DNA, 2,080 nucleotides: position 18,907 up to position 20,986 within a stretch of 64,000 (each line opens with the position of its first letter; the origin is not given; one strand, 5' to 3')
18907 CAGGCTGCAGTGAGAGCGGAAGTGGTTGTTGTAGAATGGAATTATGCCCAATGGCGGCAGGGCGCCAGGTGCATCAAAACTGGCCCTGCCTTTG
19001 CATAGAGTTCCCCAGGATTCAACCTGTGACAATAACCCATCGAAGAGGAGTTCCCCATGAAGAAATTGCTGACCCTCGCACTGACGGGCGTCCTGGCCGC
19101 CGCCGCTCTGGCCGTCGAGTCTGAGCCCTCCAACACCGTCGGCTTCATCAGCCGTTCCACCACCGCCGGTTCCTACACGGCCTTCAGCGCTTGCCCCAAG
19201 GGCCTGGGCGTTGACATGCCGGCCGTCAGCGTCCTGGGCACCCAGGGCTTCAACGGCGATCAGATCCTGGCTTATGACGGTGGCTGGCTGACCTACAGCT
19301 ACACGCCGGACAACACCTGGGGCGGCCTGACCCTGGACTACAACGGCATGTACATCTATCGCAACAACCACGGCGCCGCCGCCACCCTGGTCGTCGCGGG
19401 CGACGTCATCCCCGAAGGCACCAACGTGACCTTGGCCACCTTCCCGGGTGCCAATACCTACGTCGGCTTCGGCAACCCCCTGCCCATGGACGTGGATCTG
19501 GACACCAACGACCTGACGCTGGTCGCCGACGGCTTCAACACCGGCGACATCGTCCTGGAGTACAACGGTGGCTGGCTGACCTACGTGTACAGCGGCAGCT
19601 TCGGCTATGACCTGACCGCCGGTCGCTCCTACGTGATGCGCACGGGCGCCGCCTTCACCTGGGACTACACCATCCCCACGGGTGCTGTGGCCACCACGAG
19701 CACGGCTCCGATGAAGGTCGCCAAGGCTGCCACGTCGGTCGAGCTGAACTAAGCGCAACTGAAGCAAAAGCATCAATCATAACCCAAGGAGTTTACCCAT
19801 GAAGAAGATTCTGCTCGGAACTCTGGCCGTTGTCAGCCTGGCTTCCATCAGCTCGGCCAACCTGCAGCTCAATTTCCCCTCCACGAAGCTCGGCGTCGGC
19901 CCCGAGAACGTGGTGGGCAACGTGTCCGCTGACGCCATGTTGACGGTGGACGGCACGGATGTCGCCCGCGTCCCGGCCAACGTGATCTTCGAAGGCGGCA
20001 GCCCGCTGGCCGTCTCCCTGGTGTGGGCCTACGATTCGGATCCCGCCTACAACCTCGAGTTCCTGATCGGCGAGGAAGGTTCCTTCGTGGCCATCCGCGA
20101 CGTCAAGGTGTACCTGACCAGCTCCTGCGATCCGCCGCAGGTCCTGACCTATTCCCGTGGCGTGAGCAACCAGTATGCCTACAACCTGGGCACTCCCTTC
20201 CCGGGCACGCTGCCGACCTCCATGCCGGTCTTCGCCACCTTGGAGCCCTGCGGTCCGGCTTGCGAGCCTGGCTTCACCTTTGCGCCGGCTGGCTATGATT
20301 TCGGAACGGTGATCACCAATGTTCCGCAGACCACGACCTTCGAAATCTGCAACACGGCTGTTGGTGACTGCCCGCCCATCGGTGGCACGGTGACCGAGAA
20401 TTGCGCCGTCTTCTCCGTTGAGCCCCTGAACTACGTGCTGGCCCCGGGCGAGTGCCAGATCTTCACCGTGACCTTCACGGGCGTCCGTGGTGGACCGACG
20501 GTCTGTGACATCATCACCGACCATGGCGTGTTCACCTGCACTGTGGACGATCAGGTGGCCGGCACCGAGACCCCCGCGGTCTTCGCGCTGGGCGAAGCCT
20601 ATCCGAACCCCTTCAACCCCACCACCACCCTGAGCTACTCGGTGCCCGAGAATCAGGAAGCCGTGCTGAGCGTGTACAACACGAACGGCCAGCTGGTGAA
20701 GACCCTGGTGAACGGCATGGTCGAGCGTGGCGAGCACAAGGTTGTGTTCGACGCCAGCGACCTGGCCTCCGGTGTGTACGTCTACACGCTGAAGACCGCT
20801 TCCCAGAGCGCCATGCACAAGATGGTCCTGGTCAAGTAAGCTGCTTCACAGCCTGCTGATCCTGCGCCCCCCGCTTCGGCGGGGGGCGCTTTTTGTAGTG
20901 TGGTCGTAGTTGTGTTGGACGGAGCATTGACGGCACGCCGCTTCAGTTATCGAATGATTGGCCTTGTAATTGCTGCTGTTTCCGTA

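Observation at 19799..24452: Four tandem paralogous T9SS-sorted secreted proteins with a shared novel N-terminal domain and cassette-like mosaic structure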

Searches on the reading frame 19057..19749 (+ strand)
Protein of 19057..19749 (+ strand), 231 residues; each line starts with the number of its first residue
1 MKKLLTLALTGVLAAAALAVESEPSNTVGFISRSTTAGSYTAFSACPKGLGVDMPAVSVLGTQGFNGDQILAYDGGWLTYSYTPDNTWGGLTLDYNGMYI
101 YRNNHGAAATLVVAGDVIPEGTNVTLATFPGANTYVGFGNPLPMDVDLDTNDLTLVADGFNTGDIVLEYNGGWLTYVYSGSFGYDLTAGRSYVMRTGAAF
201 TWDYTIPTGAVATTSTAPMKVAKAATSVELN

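Call 4: search_protein_families(library=pfam, proteins=[window:19057-19749:+], max_evalue=1)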
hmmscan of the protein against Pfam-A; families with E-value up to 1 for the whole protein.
window:19057-19749:+ (231 aa): 3 families
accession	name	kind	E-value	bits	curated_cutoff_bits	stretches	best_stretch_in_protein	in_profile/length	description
PF09125.15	COX2-transmemb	-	0.0073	16.5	25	1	70-81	9-20/38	Cytochrome C oxidase subunit II, transmembrane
PF12941.12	HCV_NS5a_C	-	0.17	12.2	25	1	14-85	165-235/242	HCV NS5a protein C-terminal region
PF10946.13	DUF2625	-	0.19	11.2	27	1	53-118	44-108/207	Protein of unknown function DUF2625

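Call 5: search_protein_families(library=ncbifam, proteins=[window:19057-19749:+], max_evalue=1)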
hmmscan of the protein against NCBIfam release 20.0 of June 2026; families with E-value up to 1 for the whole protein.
window:19057-19749:+ (231 aa): 1 family
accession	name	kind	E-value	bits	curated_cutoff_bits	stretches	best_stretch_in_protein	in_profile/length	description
TIGR03571.1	lucif_BA3436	subfamily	0.25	10.5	303.9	1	198-229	77-108/304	TIGR03571 family LLM class oxidoreductase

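Call 69: search_solved_structures(query=window:19057-19749:+, max_evalue=10)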
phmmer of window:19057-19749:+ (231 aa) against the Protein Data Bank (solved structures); distinct sequences matched with E-value up to 10: 1.
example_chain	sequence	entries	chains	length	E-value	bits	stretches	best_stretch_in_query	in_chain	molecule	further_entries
3c6a_A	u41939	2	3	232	1.7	11.3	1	36-115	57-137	Terminase large subunit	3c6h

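Call 78: find_homologous_proteins(query=window:19057-19749:+, max_evalue=0.001)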
Query window:19057-19749:+ (231 aa): 37 proteins with E <= 0.001 among 7604 candidates.
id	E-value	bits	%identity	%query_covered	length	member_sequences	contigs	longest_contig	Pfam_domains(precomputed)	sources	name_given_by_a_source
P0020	6.1e-147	505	100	100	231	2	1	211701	-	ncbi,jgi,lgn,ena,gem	ncbi:MAG: hypothetical protein WC326_08645 [Candidatus Delongbacteria bacterium]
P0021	1.5e-139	481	95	100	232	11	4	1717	-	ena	-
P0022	1.2e-125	436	85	100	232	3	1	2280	-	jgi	jgi:hypothetical protein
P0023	6.0e-123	427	85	100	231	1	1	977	-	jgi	jgi:hypothetical protein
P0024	4.2e-101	355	70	100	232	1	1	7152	-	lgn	-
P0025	1.7e-93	330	69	100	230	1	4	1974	-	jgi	jgi:hypothetical protein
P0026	1.4e-91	324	66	100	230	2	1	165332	-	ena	-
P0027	2.9e-89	317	63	100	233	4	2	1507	-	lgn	-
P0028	1.2e-84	301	62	100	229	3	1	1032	-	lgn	-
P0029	2.0e-82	294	61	100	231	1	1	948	-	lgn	-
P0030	1.8e-81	291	63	100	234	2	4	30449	-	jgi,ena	jgi:hypothetical protein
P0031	3.7e-81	290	61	100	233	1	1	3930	-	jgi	-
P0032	6.2e-81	289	63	98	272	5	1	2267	-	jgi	jgi:hypothetical protein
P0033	1.1e-80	289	59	100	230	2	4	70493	-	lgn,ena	-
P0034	1.1e-80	288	59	100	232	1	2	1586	-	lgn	-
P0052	3.1e-50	189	47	100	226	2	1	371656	-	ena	-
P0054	4.0e-48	182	48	100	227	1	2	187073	-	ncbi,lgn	-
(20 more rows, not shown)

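Call 80: find_encoding_contigs(protein=P0026, flank=6000, max_places=2)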
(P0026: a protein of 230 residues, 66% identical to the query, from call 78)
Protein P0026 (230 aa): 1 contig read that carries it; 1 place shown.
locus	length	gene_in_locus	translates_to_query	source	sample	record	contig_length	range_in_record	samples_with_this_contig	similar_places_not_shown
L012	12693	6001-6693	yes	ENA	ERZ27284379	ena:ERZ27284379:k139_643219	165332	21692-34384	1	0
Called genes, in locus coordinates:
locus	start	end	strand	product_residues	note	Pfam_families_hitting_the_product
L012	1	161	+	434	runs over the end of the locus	PF01773:Nucleos_tra2_N, PF07670:Gate, PF07662:Nucleos_tra2_C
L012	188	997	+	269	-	PF01048:PNP_UDP_1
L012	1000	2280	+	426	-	PF07244:POTRA (weak), PF01103:Omp85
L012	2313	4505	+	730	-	-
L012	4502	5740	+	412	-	PF01266:DAO, PF01494:FAD_binding_3 (weak)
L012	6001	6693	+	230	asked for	-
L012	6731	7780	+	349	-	PF18962:Por_Secre_tail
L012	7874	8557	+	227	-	-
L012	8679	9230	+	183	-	-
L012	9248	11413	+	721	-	PF18962:Por_Secre_tail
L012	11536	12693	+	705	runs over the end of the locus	PF18962:Por_Secre_tail (weak)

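Call 81: find_encoding_contigs(protein=P0033, flank=6000, max_places=2)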
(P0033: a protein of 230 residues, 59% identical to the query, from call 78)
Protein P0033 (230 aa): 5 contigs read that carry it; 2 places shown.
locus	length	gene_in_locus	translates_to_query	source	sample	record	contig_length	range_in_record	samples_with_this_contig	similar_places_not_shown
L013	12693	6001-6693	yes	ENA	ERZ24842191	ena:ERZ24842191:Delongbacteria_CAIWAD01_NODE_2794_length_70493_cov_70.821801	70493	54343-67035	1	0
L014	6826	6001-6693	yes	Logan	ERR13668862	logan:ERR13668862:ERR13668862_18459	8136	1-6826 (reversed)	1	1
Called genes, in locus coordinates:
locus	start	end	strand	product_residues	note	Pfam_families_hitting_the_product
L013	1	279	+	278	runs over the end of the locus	PF01048:PNP_UDP_1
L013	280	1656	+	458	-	PF01103:Omp85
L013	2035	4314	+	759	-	PF14870:PSII_BNR (weak), PF03544:TonB_C (faint)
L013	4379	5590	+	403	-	PF00890:FAD_binding_2 (faint), PF01266:DAO, PF07992:Pyr_redox_2 (faint)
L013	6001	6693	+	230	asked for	-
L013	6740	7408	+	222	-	PF18962:Por_Secre_tail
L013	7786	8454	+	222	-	PF18962:Por_Secre_tail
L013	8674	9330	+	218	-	-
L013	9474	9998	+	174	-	-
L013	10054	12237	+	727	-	PF18962:Por_Secre_tail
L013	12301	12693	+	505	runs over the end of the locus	PF13641:Glyco_tranf_2_3 (faint), PF00535:Glycos_transf_2, PF10111:Glyco_tranf_2_2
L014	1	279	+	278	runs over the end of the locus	PF01048:PNP_UDP_1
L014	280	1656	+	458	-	PF01103:Omp85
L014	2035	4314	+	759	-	PF14870:PSII_BNR (weak), PF03544:TonB_C (faint)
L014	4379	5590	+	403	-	PF00890:FAD_binding_2 (faint), PF01266:DAO, PF07992:Pyr_redox_2 (faint)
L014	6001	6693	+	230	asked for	-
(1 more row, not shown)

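Call 82: find_encoding_contigs(protein=P0052, flank=6000, max_places=2)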
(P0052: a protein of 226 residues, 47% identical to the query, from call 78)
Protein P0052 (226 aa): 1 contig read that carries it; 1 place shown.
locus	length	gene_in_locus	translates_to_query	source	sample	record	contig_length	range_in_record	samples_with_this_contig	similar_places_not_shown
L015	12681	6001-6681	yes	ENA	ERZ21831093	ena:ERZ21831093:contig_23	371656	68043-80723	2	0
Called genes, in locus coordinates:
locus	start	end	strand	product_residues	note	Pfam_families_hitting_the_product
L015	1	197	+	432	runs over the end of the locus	PF01773:Nucleos_tra2_N, PF07670:Gate, PF07662:Nucleos_tra2_C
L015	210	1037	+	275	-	PF01048:PNP_UDP_1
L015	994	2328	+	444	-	PF07244:POTRA (weak), PF01103:Omp85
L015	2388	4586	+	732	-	PF03544:TonB_C (weak)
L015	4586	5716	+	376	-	PF01266:DAO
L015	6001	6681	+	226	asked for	-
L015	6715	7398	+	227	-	PF18962:Por_Secre_tail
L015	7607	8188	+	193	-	-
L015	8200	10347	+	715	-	PF18962:Por_Secre_tail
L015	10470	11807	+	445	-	PF00535:Glycos_transf_2, PF10111:Glyco_tranf_2_2, PF13641:Glyco_tranf_2_3 (weak)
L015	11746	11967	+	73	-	-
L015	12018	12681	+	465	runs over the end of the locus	PF02113:Peptidase_S13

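Call 83: find_encoding_contigs(protein=P0054, flank=6000, max_places=2)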
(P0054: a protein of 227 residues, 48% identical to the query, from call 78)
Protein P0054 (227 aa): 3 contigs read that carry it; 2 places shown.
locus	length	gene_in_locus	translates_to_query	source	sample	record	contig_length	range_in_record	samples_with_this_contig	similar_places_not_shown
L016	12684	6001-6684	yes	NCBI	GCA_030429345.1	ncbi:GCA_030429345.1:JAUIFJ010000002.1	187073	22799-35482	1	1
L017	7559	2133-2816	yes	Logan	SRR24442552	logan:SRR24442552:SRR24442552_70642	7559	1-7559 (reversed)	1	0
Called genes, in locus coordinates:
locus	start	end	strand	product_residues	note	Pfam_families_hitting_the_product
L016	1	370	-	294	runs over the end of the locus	PF00561:Abhydrolase_1, PF12146:Hydrolase_4, PF12697:Abhydrolase_6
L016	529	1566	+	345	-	PF12833:HTH_18, PF00165:HTH_AraC (weak)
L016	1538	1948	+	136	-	-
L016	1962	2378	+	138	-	PF01894:YjbQ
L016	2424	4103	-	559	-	PF00916:Sulfate_transp, PF01740:STAS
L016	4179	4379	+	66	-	-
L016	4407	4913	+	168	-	-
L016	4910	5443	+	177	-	PF07609:DUF1572, PF04978:MST, PF12867:DinB_2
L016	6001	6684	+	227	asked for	-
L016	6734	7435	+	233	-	PF18962:Por_Secre_tail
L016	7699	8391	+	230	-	PF18962:Por_Secre_tail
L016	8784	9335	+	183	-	-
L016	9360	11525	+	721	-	PF13229:Beta_helix (weak), PF18962:Por_Secre_tail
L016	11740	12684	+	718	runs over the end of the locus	PF18962:Por_Secre_tail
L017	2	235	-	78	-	?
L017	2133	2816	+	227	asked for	-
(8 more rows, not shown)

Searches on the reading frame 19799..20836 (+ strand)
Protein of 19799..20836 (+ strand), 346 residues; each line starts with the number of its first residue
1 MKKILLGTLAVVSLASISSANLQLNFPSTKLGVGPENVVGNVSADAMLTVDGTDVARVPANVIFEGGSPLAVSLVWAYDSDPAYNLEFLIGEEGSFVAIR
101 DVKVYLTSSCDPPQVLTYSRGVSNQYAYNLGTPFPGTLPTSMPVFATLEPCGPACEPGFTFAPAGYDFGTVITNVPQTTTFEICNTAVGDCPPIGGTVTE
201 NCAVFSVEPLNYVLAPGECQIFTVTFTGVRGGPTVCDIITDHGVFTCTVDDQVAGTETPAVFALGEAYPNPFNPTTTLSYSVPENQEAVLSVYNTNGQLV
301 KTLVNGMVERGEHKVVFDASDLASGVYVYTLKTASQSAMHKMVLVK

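Call 4: search_protein_families(library=pfam, proteins=[window:19799-20836:+], max_evalue=1)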
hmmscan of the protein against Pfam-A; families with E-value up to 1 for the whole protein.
window:19799-20836:+ (346 aa): 7 families
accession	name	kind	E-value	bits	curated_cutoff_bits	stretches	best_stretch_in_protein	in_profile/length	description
PF18962.6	Por_Secre_tail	-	7.1e-11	42.7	27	1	268-343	2-74/75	Secretion system C-terminal sorting domain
PF22544.2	HYDIN_VesB_CFA65-like_Ig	-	9.3e-06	26.3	25.5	1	159-228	3-72/100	HYDIN/CFA65/VesB-like, Ig-like domain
PF13860.13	FlgD_ig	-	0.00011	22.6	27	1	282-335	18-77/79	FlgD Ig-like domain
PF07610.17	DUF1573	-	0.0042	17.5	26.1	1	160-227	2-67/98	Protein of unknown function (DUF1573)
PF13585.12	CHU_C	-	0.054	14.1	27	1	285-338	26-78/86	CHU_C Type IX secretion signal domain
PF15780.11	ASH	-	0.14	12.8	27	1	167-233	15-81/98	Abnormal spindle-like microcephaly-assoc'd, ASPM-SPD-2-Hydin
PF08139.17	LPAM_1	-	0.24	12.3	20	1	1-15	1-15/18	Prokaryotic membrane lipoprotein lipid attachment site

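Call 5: search_protein_families(library=ncbifam, proteins=[window:19799-20836:+], max_evalue=1)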
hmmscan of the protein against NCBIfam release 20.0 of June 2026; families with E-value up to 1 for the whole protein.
window:19799-20836:+ (346 aa): 7 families
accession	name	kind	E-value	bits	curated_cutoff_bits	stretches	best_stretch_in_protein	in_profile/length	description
TIGR04183.1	Por_Secre_tail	domain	3.8e-12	46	23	1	268-343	2-70/72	T9SS type A sorting domain-containing protein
NF038113.1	T9SSA_dep_M36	equivalog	1.2e-07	30.3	885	1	266-344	794-868/869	T9SS-dependent M36 family metallopeptidase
NF052323.1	T9SSA_dep_M6i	equivalog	4.2e-05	21.7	600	1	261-343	952-1035/1043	T9SS-dependent M6-like inactivated metalloprotease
NF033707.1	T9SS_sortase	equivalog_domain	8.1e-05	20.4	420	1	253-338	988-1082/1095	type IX secretion system sortase PorU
NF052644.1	T9SS_DNase_Rie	equivalog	0.00087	18.7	260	1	249-342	162-248/251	T9SS-dependent surface endonuclease, AS87_RS02955 family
NF012200.0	choice_anch_D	domain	0.0012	19.4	45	1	156-227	14-88/108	choice-of-anchor D domain-containing protein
NF009907.0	PRK13370.1-1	equivalog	0.06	12.4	549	1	27-92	63-127/314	3-carboxyethylcatechol 2,3-dioxygenase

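Call 23: predict_structure(alignment_id=A1)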
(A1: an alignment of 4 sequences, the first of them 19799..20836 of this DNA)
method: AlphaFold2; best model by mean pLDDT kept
length: 346 residues; sequences in the alignment: 4
mean_pLDDT: 67.6   pTM: 0.39
mean pLDDT of the five models: 67.6, 59.6, 58.6, 54.6, 51.3
residues with pLDDT >= 90: 14; 70-90: 168; 50-70: 94; < 50: 70
segments of 3 or more residues with pLDDT < 50: 1-20, 79-89, 91-93, 153-157, 169-173, 230-234, 239-245, 249-259
pLDDT, mean of each block of 10 residues (from residue 1): 38 34 78 86 82 74 72 66 43 61 83 77 57 56 78 54 54 60 71 65 68 80 67 48 48 39 76 77 90 81 92 85 77 84 66
secondary structure, 60 per line:
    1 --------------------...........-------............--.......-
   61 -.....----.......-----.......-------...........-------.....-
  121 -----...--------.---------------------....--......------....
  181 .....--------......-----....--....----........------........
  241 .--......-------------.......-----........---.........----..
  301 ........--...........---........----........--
elements in order: E21-27 H28-31 E42-50 E53-59 E62-66 E71-77 H83-89 E97-107 E115-119 E126-128 E159-162 E165-170 E177-185 E194-199 E205-208 E211-214 E219-226 E233-241 E244-249 E263-269 E275-282 E286-294 E299-308 E311-318 E325-332 E337-344

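Call 48: list_cluster_members(proteins=[window:19799-20836:+, window:21044-22063:+, window:22347-23363:+, window:23610-24347:+, P0001, P0003, P0004, P0008, P0009, P0010])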
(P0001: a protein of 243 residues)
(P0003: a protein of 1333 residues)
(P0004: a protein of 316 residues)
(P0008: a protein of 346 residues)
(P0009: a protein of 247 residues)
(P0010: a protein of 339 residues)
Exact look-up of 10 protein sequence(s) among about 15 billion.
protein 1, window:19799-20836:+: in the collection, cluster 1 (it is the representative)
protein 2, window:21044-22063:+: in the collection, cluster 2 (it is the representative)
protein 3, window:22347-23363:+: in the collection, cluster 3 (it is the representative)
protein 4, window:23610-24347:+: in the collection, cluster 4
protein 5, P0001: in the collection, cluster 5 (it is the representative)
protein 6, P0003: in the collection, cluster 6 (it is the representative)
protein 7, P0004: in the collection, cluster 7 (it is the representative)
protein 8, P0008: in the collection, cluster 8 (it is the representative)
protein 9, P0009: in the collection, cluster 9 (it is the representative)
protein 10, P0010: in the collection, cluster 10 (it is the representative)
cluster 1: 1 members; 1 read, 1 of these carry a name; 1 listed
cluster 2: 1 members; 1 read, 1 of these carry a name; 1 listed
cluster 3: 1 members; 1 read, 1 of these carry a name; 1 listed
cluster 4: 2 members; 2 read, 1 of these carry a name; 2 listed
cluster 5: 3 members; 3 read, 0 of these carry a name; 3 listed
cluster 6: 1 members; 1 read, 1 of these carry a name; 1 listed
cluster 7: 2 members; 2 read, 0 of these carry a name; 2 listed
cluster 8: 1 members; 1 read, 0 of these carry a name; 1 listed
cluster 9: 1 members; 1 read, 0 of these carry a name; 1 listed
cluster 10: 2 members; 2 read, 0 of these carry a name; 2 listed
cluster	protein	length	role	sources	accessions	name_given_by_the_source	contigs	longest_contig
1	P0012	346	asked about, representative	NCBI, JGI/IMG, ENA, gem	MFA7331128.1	MAG: T9SS type A sorting domain-containing protein [Candidatus Delongbacteria bacterium]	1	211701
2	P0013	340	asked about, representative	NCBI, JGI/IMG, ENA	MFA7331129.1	MAG: T9SS type A sorting domain-containing protein [Candidatus Delongbacteria bacterium]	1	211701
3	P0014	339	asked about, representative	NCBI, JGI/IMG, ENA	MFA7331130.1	MAG: T9SS type A sorting domain-containing protein [Candidatus Delongbacteria bacterium]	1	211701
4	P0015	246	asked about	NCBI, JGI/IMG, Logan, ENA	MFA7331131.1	MAG: T9SS type A sorting domain-containing protein [Candidatus Delongbacteria bacterium]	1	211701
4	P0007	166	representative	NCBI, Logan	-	-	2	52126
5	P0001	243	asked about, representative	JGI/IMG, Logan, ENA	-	-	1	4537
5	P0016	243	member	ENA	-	-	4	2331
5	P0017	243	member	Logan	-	-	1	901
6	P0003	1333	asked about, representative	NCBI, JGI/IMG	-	hypothetical protein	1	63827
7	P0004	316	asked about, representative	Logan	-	-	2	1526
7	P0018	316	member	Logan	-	-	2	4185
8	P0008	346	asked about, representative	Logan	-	-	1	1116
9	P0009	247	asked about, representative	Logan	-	-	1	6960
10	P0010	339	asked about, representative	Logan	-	-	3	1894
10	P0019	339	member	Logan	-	-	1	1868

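Call 50: find_encoding_contigs(protein=P0018, flank=10000)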
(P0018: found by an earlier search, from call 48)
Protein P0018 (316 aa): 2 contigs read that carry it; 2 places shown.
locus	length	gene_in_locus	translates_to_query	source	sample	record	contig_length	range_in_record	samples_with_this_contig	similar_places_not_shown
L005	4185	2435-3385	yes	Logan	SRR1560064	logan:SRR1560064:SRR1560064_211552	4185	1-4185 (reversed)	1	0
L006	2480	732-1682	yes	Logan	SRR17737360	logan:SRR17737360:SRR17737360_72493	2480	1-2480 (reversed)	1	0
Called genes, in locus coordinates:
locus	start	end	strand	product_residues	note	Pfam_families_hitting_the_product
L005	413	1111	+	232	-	-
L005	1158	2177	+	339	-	PF18962:Por_Secre_tail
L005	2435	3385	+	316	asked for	PF18962:Por_Secre_tail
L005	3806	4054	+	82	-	-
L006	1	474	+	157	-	?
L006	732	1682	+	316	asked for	PF18962:Por_Secre_tail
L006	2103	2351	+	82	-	-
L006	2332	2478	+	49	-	?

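Call 59: find_encoding_contigs(protein=window:19799-20836:+, flank=2000, max_places=4)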
Protein window:19799-20836:+ (346 aa): 1 contig read that carries it; 1 place shown.
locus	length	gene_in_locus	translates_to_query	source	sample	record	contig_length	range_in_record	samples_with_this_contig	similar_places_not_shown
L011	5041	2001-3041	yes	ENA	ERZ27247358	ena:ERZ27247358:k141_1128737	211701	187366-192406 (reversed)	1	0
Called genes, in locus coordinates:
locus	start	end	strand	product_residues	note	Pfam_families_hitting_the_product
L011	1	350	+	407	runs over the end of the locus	PF00890:FAD_binding_2 (faint), PF01266:DAO, PF01494:FAD_binding_3 (weak), PF13450:NAD_binding_8 (weak)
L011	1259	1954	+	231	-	-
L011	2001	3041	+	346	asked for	PF22544:HYDIN_VesB_CFA65-like_Ig (weak), PF18962:Por_Secre_tail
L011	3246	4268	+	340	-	PF22544:HYDIN_VesB_CFA65-like_Ig (faint), PF18962:Por_Secre_tail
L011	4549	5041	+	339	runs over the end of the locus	PF18962:Por_Secre_tail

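Call 70: search_protein_families(library=pfam, proteins=[L005:1158-2174:+], max_evalue=0.01)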
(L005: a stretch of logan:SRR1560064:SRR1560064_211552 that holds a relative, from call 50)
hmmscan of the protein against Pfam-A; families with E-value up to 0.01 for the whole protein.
L005:1158-2174:+ (339 aa): 3 families
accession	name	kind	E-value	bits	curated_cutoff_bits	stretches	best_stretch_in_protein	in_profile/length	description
PF18962.6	Por_Secre_tail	-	1e-10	42.2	27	1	261-336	2-74/75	Secretion system C-terminal sorting domain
PF13860.13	FlgD_ig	-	0.00013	22.3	27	1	277-328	20-77/79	FlgD Ig-like domain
PF22544.2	HYDIN_VesB_CFA65-like_Ig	-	0.0021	18.7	25.5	1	157-230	6-81/100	HYDIN/CFA65/VesB-like, Ig-like domain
